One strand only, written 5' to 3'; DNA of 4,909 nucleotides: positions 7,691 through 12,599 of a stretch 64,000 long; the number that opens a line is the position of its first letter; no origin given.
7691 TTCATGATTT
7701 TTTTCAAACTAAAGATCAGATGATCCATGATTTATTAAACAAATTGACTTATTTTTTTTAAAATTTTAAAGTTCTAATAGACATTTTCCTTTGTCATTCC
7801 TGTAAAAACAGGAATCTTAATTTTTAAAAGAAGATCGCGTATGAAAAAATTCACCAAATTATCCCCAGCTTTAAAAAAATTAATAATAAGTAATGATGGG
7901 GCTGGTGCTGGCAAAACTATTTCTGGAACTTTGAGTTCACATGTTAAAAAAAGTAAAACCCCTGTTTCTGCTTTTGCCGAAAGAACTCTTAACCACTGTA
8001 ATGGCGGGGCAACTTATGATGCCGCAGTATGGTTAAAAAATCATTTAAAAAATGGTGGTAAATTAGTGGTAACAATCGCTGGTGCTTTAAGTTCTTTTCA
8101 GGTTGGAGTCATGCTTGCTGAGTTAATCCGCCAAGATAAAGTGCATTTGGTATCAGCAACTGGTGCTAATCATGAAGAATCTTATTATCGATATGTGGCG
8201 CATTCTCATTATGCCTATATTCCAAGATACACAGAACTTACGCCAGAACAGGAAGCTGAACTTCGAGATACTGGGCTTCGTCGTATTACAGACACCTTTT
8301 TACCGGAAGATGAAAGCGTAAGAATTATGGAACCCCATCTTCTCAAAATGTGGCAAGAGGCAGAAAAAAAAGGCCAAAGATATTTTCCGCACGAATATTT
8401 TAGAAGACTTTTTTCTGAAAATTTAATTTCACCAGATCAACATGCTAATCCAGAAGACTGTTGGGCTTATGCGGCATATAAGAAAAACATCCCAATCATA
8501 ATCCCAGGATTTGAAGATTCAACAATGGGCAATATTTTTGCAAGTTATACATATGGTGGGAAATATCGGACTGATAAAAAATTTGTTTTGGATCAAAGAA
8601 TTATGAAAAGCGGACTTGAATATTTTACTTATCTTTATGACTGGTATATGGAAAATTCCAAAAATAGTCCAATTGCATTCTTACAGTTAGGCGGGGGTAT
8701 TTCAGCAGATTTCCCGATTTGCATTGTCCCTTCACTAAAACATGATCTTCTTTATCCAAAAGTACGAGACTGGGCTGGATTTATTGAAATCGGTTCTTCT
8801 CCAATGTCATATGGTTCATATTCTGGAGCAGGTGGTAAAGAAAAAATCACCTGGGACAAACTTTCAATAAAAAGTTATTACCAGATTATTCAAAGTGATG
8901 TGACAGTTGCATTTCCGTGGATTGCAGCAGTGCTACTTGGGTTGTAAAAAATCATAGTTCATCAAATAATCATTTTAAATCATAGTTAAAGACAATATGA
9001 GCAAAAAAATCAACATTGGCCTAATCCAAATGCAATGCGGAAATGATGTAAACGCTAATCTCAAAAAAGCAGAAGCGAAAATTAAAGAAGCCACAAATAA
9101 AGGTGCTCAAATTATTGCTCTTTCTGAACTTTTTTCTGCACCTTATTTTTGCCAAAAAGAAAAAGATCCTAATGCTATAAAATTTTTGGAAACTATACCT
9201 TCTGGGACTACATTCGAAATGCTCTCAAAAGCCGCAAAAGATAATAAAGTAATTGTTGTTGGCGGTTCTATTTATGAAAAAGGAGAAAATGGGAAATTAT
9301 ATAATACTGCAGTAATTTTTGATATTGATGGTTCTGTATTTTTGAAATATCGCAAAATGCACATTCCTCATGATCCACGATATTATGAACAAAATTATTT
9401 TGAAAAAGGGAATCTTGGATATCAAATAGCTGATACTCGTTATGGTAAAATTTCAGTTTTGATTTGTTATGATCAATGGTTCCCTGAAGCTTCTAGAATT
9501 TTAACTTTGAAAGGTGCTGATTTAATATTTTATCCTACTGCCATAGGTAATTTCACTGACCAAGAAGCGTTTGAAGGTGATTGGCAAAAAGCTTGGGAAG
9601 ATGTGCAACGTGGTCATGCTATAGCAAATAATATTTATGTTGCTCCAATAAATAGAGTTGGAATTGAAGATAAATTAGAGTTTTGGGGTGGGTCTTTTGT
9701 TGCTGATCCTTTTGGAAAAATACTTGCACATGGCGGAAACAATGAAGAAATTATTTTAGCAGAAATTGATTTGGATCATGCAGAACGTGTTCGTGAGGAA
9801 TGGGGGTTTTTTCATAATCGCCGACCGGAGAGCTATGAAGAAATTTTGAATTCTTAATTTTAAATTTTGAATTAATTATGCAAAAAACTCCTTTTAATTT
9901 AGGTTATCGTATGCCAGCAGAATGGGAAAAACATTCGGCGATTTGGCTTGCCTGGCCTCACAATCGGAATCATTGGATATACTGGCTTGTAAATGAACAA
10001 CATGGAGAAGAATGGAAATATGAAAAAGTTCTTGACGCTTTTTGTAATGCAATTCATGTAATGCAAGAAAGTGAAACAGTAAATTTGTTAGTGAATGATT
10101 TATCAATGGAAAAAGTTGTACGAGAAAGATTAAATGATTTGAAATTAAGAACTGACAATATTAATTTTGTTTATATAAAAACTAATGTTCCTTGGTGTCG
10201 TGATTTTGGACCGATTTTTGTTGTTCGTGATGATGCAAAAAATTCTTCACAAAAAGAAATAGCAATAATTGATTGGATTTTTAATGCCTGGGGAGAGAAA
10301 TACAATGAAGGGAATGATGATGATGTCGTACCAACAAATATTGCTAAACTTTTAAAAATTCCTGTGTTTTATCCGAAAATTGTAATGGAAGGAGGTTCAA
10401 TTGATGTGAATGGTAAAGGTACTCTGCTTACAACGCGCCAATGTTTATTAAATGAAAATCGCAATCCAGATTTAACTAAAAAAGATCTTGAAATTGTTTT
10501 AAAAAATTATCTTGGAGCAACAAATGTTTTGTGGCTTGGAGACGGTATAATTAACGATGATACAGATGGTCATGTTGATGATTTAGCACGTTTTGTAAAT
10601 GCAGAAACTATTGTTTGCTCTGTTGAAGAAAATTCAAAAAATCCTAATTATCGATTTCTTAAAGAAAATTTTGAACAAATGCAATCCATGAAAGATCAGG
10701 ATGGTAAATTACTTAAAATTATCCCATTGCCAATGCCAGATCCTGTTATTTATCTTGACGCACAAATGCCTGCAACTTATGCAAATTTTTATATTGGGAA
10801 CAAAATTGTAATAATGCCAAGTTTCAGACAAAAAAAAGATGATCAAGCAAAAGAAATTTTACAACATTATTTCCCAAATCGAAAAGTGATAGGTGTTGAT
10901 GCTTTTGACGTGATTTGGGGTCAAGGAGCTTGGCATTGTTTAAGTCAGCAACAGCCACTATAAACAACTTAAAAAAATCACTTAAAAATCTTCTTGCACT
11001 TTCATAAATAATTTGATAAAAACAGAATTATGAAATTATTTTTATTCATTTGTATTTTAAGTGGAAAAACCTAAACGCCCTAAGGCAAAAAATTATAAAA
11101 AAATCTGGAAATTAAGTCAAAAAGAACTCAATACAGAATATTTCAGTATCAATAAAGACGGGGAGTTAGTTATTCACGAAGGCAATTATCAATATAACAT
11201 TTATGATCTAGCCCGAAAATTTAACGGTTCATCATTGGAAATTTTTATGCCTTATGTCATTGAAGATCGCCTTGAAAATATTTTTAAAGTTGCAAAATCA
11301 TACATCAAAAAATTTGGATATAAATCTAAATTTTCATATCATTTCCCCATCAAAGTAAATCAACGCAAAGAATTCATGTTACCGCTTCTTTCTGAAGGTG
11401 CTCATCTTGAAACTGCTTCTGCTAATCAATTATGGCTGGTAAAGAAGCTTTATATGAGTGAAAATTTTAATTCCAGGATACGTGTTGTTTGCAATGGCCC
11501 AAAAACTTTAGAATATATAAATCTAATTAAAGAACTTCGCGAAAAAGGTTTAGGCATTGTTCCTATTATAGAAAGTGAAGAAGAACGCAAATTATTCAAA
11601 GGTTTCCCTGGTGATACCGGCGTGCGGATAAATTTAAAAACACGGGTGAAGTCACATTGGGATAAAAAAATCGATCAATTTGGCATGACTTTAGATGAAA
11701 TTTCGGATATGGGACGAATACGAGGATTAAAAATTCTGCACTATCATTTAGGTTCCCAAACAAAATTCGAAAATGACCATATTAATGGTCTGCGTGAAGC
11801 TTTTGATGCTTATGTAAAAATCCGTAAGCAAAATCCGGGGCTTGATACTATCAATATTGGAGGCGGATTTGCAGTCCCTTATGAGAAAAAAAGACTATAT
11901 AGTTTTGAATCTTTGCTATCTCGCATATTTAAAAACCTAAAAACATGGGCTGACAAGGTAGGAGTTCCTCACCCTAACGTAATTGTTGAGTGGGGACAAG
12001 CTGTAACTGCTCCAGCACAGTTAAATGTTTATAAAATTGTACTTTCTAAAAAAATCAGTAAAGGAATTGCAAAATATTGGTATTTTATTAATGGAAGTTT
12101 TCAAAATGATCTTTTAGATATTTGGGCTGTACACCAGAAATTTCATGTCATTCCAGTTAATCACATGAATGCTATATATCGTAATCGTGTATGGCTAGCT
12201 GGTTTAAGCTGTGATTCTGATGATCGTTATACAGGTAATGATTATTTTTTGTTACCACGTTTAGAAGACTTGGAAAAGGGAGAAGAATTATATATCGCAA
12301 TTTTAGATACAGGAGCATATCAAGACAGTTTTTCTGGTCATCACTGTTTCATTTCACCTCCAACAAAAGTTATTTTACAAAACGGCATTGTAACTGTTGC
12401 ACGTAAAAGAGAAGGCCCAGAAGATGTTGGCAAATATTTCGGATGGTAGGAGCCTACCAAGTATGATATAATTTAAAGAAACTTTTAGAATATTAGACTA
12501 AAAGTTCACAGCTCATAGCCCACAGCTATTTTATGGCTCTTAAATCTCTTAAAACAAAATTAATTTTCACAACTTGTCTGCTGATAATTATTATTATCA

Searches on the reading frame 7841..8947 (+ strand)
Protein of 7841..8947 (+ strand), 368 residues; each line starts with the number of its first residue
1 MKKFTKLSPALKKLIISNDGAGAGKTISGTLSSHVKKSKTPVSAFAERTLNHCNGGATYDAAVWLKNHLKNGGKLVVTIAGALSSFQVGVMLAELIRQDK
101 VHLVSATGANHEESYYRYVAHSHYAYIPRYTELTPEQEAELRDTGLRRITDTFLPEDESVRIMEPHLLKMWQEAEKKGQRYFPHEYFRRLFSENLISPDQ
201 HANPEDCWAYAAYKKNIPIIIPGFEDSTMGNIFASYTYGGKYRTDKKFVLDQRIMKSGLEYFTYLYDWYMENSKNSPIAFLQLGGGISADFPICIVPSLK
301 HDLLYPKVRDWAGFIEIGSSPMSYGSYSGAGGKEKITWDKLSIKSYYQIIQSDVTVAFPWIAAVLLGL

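Call 71: search_protein_families(library=pfam, proteins=[window:7841-8947:+], max_evalue=0.00001)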
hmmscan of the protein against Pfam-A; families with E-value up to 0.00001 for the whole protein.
window:7841-8947:+ (368 aa): 1 family
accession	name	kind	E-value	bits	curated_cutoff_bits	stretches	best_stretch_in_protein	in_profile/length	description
PF01916.23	DS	-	1.4e-30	107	27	1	58-363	16-286/288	Deoxyhypusine synthase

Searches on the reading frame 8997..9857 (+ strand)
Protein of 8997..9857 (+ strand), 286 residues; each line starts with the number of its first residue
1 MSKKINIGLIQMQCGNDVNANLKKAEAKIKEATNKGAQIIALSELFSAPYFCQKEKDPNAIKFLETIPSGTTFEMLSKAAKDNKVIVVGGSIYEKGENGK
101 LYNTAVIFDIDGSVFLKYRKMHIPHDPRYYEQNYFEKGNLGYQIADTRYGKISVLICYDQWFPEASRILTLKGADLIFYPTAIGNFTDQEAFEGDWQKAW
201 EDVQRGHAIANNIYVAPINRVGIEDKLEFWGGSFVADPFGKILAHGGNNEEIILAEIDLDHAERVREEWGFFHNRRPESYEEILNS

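Call 71: search_protein_families(library=pfam, proteins=[window:8997-9857:+], max_evalue=0.00001)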
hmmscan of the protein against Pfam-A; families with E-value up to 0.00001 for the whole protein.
window:8997-9857:+ (286 aa): 1 family
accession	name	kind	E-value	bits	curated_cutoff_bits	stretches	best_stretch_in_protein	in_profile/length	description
PF00795.27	CN_hydrolase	-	4.7e-63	213.4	23.2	1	7-266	2-255/256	Carbon-nitrogen hydrolase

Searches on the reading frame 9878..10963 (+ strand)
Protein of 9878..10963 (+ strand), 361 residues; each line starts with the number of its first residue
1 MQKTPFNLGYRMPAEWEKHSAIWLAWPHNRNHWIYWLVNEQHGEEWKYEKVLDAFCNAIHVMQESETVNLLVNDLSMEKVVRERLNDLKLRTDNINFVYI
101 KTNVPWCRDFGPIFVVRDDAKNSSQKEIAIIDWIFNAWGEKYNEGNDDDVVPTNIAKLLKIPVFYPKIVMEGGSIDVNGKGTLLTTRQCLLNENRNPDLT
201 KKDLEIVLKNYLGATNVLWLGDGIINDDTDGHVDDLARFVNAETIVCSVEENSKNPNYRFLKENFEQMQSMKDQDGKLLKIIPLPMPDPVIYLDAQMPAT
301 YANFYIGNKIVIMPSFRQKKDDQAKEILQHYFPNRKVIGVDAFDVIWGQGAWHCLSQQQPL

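Call 71: search_protein_families(library=pfam, proteins=[window:9878-10963:+], max_evalue=0.00001)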
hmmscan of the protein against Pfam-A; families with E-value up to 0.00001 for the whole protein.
window:9878-10963:+ (361 aa): 1 family
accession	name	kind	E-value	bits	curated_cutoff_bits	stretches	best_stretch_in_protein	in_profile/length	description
PF04371.20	PAD_porph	-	2.3e-113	379.1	25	1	11-360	1-321/321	Porphyromonas-type peptidyl-arginine deiminase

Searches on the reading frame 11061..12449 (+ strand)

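Call 71: search_protein_families(library=pfam, proteins=[window:11061-12449:+], max_evalue=0.00001)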
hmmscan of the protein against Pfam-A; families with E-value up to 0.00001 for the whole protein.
window:11061-12449:+ (462 aa): 1 family
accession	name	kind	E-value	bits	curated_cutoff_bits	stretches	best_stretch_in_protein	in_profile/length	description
PF02784.22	Orn_Arg_deC_N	-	9.7e-20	71.4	23.4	1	74-317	4-247/247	Pyridoxal-dependent decarboxylase, pyridoxal binding domain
